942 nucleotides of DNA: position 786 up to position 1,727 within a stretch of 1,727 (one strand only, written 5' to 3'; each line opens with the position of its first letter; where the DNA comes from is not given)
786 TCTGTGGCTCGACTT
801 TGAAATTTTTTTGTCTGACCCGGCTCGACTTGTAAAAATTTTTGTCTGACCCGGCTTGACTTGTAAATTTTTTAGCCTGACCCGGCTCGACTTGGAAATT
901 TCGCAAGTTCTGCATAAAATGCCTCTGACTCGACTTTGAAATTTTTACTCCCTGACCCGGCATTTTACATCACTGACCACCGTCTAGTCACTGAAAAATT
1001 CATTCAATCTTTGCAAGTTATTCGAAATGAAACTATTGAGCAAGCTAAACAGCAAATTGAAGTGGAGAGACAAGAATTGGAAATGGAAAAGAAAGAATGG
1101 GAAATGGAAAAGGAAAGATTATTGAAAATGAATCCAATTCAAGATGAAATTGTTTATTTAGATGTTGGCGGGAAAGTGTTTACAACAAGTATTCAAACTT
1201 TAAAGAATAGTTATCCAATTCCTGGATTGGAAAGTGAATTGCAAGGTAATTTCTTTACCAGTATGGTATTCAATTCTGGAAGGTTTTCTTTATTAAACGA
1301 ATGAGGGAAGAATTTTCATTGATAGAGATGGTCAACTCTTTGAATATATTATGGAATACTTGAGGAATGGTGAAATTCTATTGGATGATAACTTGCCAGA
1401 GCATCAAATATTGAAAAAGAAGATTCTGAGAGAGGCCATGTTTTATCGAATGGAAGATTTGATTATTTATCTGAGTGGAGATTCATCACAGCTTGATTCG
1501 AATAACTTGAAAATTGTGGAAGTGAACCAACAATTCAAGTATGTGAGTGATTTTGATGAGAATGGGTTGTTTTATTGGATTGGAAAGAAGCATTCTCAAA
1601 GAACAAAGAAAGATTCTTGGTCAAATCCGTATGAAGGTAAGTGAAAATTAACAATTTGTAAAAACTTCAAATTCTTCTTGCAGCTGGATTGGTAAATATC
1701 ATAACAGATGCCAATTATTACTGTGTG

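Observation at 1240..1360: +1 frameshift inside the conserved T1/BTB_2 domain of the KCTD-like gene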

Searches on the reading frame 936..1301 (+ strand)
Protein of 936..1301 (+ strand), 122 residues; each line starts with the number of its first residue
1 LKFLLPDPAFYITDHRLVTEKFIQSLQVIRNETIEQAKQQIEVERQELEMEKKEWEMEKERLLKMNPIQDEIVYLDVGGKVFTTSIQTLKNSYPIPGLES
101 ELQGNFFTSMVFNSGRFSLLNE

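Call 6: search_protein_families(library=pfam, proteins=[window:996-1301:+], max_evalue=1)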
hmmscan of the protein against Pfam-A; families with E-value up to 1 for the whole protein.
seq(102 aa): 5 families
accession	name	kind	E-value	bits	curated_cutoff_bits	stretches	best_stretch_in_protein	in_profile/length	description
PF01920.25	Prefoldin_2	-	0.0074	16.7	27.6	1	13-70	9-64/106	Prefoldin subunit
PF02590.22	SPOUT_MTase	-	0.082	13.4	27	1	19-64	29-81/154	Predicted SPOUT methyltransferase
PF02214.28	BTB_2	-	0.091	13.6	21.4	1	53-71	1-19/94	BTB/POZ domain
PF02370.21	M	-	0.21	12.7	20.8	0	16-33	1-18/21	M protein repeat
PF04415.17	DUF515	-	0.24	10.2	29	1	6-50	103-148/449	Protein of unknown function (DUF515)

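Call 28: find_encoding_contigs(protein=window:936-1301:+, flank=5000, max_places=6)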
Protein window:936-1301:+ (122 aa): no gene with exactly this product is on record in the collection.

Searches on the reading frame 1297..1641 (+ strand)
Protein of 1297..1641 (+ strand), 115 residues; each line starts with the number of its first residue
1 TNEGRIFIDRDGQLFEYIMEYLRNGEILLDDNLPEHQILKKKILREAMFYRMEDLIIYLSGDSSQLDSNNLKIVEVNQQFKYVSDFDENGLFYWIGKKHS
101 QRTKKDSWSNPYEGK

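Call 6: search_protein_families(library=pfam, proteins=[window:1297-1641:+], max_evalue=1)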
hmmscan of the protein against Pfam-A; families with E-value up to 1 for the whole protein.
seq(115 aa): 1 family
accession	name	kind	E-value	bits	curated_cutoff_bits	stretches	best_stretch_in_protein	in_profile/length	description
PF02214.28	BTB_2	-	3.8e-08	34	21.4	1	3-56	41-90/94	BTB/POZ domain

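Call 27: find_encoding_contigs(protein=window:1351-1641:+, flank=5000, max_places=6)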
Protein window:1351-1641:+ (97 aa): no gene with exactly this product is on record in the collection.

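Call 29: find_related_loci(query=window:1303-1635:+, collection=metagenome_contigs, flank=3000)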
Query window:1303-1635:+ (111 aa) in metagenome_contigs; peptide patterns used: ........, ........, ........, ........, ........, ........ (x = any residue, [..] = any of these).
119 stretches matched a pattern, but none encodes a relative of the query by tblastn (E <= 1e-3).
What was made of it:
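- Tried and rejected: The metagenome scan matched 119 patterns but no relative (call 29).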
